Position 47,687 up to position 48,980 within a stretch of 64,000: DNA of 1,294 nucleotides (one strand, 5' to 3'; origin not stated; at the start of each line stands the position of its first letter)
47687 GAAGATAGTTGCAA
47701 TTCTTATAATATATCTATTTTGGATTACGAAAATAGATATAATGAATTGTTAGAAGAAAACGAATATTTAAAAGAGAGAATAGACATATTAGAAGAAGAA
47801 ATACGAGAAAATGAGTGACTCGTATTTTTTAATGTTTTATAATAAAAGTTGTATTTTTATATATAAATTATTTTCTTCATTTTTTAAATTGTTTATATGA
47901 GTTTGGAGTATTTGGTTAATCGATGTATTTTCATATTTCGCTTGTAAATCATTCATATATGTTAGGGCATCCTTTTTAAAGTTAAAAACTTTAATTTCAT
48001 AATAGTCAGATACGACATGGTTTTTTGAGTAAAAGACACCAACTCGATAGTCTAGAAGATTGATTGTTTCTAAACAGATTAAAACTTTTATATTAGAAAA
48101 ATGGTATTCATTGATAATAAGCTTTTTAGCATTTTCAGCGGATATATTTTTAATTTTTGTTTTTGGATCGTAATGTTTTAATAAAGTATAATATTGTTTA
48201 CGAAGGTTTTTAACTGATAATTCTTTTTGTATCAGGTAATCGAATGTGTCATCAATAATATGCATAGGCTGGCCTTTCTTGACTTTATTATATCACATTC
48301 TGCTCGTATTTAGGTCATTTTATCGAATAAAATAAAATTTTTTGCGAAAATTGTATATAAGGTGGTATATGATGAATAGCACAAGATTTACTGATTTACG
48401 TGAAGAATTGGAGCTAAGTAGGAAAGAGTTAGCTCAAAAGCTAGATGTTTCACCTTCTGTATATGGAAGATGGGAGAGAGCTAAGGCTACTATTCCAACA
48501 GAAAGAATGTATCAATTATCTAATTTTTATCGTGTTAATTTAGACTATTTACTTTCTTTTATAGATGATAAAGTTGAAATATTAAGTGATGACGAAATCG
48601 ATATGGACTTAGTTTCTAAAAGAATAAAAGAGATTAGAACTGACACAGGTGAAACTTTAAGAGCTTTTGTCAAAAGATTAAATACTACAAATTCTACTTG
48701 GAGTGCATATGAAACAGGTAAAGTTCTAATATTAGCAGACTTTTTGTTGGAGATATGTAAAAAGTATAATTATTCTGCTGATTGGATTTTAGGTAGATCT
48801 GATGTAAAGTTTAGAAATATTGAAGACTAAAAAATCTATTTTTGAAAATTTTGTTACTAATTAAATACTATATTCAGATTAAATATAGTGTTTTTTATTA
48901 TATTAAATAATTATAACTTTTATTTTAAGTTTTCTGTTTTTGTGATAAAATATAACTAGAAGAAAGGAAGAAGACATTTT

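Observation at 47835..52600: A two-gene cassette of about 1 kb, about 99% identical, present twice as a direct repeat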

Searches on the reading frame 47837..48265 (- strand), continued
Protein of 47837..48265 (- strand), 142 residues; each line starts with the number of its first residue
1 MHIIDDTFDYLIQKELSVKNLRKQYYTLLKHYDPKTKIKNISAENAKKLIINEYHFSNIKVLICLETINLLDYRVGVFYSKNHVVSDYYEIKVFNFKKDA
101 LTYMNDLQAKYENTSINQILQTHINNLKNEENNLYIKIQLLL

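Call 67: search_solved_structures(query=A1, max_evalue=10)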
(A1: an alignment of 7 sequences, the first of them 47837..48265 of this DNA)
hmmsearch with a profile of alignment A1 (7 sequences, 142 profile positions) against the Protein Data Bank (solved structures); distinct sequences matched with E-value up to 10: 0.

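Call 69: find_homologous_proteins(query=A1, max_evalue=0.01)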
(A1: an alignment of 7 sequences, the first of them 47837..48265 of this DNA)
Query A1 (7 sequences) (142 aa, profile of the alignment): 6 proteins with E <= 0.01 among 2637 candidates.
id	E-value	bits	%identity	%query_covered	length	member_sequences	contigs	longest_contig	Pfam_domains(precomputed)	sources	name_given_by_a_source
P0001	6.2e-63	229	97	99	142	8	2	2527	-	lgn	-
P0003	8.7e-63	229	86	99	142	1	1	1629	-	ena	-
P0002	1.1e-62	228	87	99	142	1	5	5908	-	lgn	-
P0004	2.1e-52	195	40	99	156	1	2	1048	-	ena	-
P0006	2.2e-49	185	29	92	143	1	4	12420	-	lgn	-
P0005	7.7e-37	144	42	42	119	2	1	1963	-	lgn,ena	-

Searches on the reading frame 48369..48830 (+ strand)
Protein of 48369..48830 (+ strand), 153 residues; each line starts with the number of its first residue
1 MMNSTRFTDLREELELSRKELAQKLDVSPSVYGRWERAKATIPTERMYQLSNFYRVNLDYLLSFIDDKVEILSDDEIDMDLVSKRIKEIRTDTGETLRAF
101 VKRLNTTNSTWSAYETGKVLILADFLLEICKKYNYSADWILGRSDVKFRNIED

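Call 7: search_protein_families(library=pfam, max_evalue=0.1, proteins=[window:48369-48830:+])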
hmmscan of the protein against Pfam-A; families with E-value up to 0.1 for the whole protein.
window:48369-48830:+ (153 aa): 12 families
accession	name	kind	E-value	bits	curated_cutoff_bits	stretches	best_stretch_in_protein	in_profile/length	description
PF01381.28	HTH_3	-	1.4e-18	67.1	23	2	10-61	4-55/55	Helix-turn-helix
PF12844.13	HTH_19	-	2.1e-18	66.4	30.2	2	84-141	2-59/64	Helix-turn-helix domain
PF13560.12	HTH_31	-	2.6e-14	53.7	27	2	6-47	5-46/64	Helix-turn-helix domain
PF13443.12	HTH_26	-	7e-05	23.4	22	1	11-67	6-63/63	Cro/C1-type HTH DNA-binding domain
PF07022.19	Phage_CI_repr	-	0.0019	18.9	22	1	17-62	14-58/65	Bacteriophage CI repressor helix-turn-helix domain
PF22495.2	HTH_92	-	0.0058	16.4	27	1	87-118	1-32/45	RsaL-like HTH domain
PF08965.17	Aca2_YdiL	-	0.015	15.9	23.8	0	2-56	1-57/118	Aca2/YdiL-like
PF15943.11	YdaS_toxin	-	0.029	14.6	30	1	17-53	10-46/65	Bacterial toxin YdaS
PF01527.26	HTH_Tnp_1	-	0.03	15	24.1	1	17-38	25-46/75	Transposase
PF20432.4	Xre-like-HTH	-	0.078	13.7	25.8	0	8-39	16-46/63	Antitoxin Xre-like helix-turn-helix domain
PF00712.24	DNA_pol3_beta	-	0.078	13.6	24.4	0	109-135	62-84/120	DNA polymerase III beta subunit, N-terminal domain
PF24920.1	C2_TCB1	-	0.097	12.8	27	0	68-108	24-64/125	Tricalbin-1-like, C2 domain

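Call 8: search_protein_families(library=ncbifam, max_evalue=0.1, proteins=[window:48369-48830:+])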
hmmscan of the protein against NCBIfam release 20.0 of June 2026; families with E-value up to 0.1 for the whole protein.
window:48369-48830:+ (153 aa): 16 families
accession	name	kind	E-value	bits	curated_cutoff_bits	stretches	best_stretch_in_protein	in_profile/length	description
NF041951.1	phage_RstR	subfamily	1.8e-14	53.9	80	2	1-71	1-70/108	RstR family transcriptional repressor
NF047948.1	male_kill_WMK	equivalog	3.7e-11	43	300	2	82-137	163-218/300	WO male-killing family protein Wmk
TIGR03830.1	CxxCG_CxxCG_HTH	subfamily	2.1e-09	37.2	61.8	2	76-129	60-115/127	type II TA system antitoxin MqsA family protein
NF041575.1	antitoxPezA_Strep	equivalog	1.2e-07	31.8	290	1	82-152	2-71/158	type II toxin-antitoxin system antitoxin PezA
NF007257.0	PRK09706.1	subfamily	6.5e-07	29.2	101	1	4-67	7-70/135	transcriptional repressor DicA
NF052239.1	antitox_spr1629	equivalog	8.4e-07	28.4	335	1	2-93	2-89/377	spr1629 family repressor/antitoxin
NF040522.1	VC1465_fam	subfamily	3.1e-05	24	70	1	9-44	3-38/111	VC1465 family Xer recombination activation factor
NF058600.1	TransRegSco1979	equivalog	4.7e-05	22.6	350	1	3-58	9-64/280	Sco1979 family transcriptional regulator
NF003162.0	PRK04140.1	equivalog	0.00099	18.2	263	1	3-79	127-203/317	transcriptional regulator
TIGR00270.2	TIGR00270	equivalog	0.0033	17.2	110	1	9-47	82-119/159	multiprotein bridging factor aMBF1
NF038139.1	Reg_Aceta_RamB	equivalog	0.0042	15.8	700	1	5-91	5-97/465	acetate metabolism transcriptional regulator RamB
NF006015.0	PRK08154.1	subfamily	0.018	14.2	204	1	5-99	33-120/314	anaerobic benzoate catabolism transcriptional regulator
TIGR02607.1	antidote_HigA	equivalog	0.028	14.2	47.7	0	12-62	17-67/81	HigA family addiction module antitoxin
NF050110.1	TransRegBldD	equivalog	0.037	13.8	250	1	30-109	38-115/162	transcriptional regulator BldD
NF010465.0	PRK13890.1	equivalog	0.039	14.1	96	1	8-72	11-75/121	conjugal transfer protein TrbA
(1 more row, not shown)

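Call 13: search_protein_families(library=phrogs, max_evalue=0.1, proteins=[window:48369-48830:+])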
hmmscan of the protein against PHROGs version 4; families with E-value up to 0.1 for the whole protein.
window:48369-48830:+ (153 aa): 30 families (the best 25 are shown)
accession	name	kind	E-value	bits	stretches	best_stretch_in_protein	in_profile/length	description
phrog_8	-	transcription regulation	9.2e-29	102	2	78-146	73-141/346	transcriptional regulator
phrog_4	-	transcription regulation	1e-15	58.6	2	4-68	138-198/400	transcriptional repressor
phrog_2967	-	transcription regulation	1.6e-15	58.3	2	5-69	13-77/225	transcriptional regulator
phrog_3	-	transcription regulation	2.3e-15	58.3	2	1-67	87-151/430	transcriptional repressor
phrog_2328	-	transcription regulation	1.1e-10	42.4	2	5-64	18-77/128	transcriptional repressor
phrog_147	-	transcription regulation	6e-09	37.2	2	81-140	4-66/100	transcriptional regulator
phrog_7396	-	unknown function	7.3e-09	36.6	1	109-145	46-82/227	-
phrog_2439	-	transcription regulation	1e-08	35.5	2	2-63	7-68/367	transcriptional regulator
phrog_6378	-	unknown function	2.6e-08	35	2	81-149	8-77/131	-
phrog_2104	-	unknown function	1.1e-07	33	1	3-39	40-76/103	-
phrog_34939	-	unknown function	2.9e-06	28.1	1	5-63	12-71/280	-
phrog_1994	-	DNA, RNA and nucleotide metabolism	5.4e-06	27.4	1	6-67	3-64/170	DNA binding protein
phrog_14076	-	transcription regulation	5.1e-05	24.7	1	2-44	13-58/86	transcriptional regulator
phrog_1124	-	transcription regulation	5.4e-05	23.8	1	8-85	14-93/177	transcriptional regulator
phrog_4836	-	transcription regulation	7.7e-05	23.3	1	9-63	82-136/194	CII-like regulator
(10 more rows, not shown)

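Call 14: search_protein_families(library=padloc, max_evalue=0.1, proteins=[window:48369-48830:+])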
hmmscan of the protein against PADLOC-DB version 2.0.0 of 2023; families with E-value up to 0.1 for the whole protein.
window:48369-48830:+ (153 aa): 15 families
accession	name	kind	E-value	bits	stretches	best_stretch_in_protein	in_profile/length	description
PDLC03951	RmrA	-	2.8e-11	41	2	3-66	9-72/400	-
PDLC02926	HTH_VI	-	2.9e-10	38.2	2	9-68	8-67/92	-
PDLC03945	RmrA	-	9.2e-08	29.6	1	1-92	1-88/394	-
PDLC03947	RmrA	-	1.2e-07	28.9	2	80-139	10-69/383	-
PDLC03954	RmrA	-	6.2e-07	26.7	2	3-64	11-72/380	-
PDLC04142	capH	-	8.7e-07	28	1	3-63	7-67/103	capH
PDLC03949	RmrA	-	2.4e-06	24.7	1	1-75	1-72/363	-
PDLC03956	RmrA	-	5.3e-06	23.7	1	6-64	12-71/399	-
PDLC03944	RmrA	-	6.2e-06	23.5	1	79-148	4-73/384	-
PDLC03952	RmrA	-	0.00021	18.3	1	5-61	25-81/395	-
PDLC00633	ZorD1|ZorD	-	0.00042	16.5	1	47-119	264-334/908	"SWI2/SNF2 helicase, Mrr-like nuclease"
PDLC03948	RmrA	-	0.0072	13.3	0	5-62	11-68/397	-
PDLC04775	PDC-M69A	-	0.011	14.2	1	13-68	18-73/113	-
PDLC04760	PDC-M64C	-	0.015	13.6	0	8-40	32-64/93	-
PDLC03946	RmrA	-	0.019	11.7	1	1-78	1-75/357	-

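Call 66: search_solved_structures(query=window:48369-48830:+, max_evalue=0.001)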
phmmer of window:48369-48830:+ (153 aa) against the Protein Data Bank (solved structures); distinct sequences matched with E-value up to 0.001: 1.
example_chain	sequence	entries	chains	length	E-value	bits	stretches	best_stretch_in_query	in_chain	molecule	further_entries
7t8i_A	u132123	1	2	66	5.1e-05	26.5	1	5-142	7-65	Phage element (ICEBs1)transcriptional regulator (Xre family)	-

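Call 85: predict_structure(protein=window:48369-48830:+)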
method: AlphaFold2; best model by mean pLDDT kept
length: 153 residues; sequences in the alignment: 1
mean_pLDDT: 43.1   pTM: 0.32
mean pLDDT of the five models: 43.1, 42.4, 39.1, 37.4, 36.7
residues with pLDDT >= 90: 0; 70-90: 0; 50-70: 39; < 50: 114
segments of 3 or more residues with pLDDT < 50: 1-16, 24-26, 45-118, 134-153
pLDDT, mean of each block of 10 residues (from residue 1): 30 44 53 60 49 40 35 35 34 42 43 47 55 48 34 29
secondary structure, 60 per line:
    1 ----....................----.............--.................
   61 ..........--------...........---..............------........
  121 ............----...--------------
elements in order: H5-24 H29-41 H44-70 H79-89 H93-106 H113-132

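Call 99: find_encoding_contigs(protein=window:48369-48830:+, flank=10000, max_places=10)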
Protein window:48369-48830:+ (153 aa): 1 contig read that carries it; 1 place shown.
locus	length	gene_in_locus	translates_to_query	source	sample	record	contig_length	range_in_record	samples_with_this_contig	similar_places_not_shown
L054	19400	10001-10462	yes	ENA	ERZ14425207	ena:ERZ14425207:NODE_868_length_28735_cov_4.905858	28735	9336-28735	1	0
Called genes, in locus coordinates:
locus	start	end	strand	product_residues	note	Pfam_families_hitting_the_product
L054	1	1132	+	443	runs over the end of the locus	-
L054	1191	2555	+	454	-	-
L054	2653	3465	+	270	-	-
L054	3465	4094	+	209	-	-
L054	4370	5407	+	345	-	PF02912:Phe_tRNA-synt_N, PF01409:tRNA-synt_2d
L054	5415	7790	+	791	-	PF01588:tRNA_bind, PF03483:B3_4, PF03484:B5, PF17759:tRNA_synthFbeta, PF03147:FDX-ACB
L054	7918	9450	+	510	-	PF01381:HTH_3, PF12844:HTH_19, PF13443:HTH_26, PF13560:HTH_31 (weak)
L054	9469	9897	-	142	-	-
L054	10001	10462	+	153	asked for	PF12844:HTH_19 (weak), PF13560:HTH_31 (weak), PF01381:HTH_3, PF12844:HTH_19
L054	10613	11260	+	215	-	PF00753:Lactamase_B (weak), PF13483:Lactamase_B_3, PF23023:Anti-Pycsar_Apyc1 (faint), PF12706:Lactamase_B_2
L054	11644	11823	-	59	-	-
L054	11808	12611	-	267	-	PF07751:Abi_2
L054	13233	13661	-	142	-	-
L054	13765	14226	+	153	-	PF12844:HTH_19 (weak), PF13560:HTH_31 (weak), PF01381:HTH_3, PF12844:HTH_19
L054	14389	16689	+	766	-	PF00005:ABC_tran, PF13476:AAA_23 (weak), PF02687:FtsX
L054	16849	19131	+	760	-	PF00005:ABC_tran, PF02463:SMC_N (faint), PF02687:FtsX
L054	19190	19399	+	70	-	?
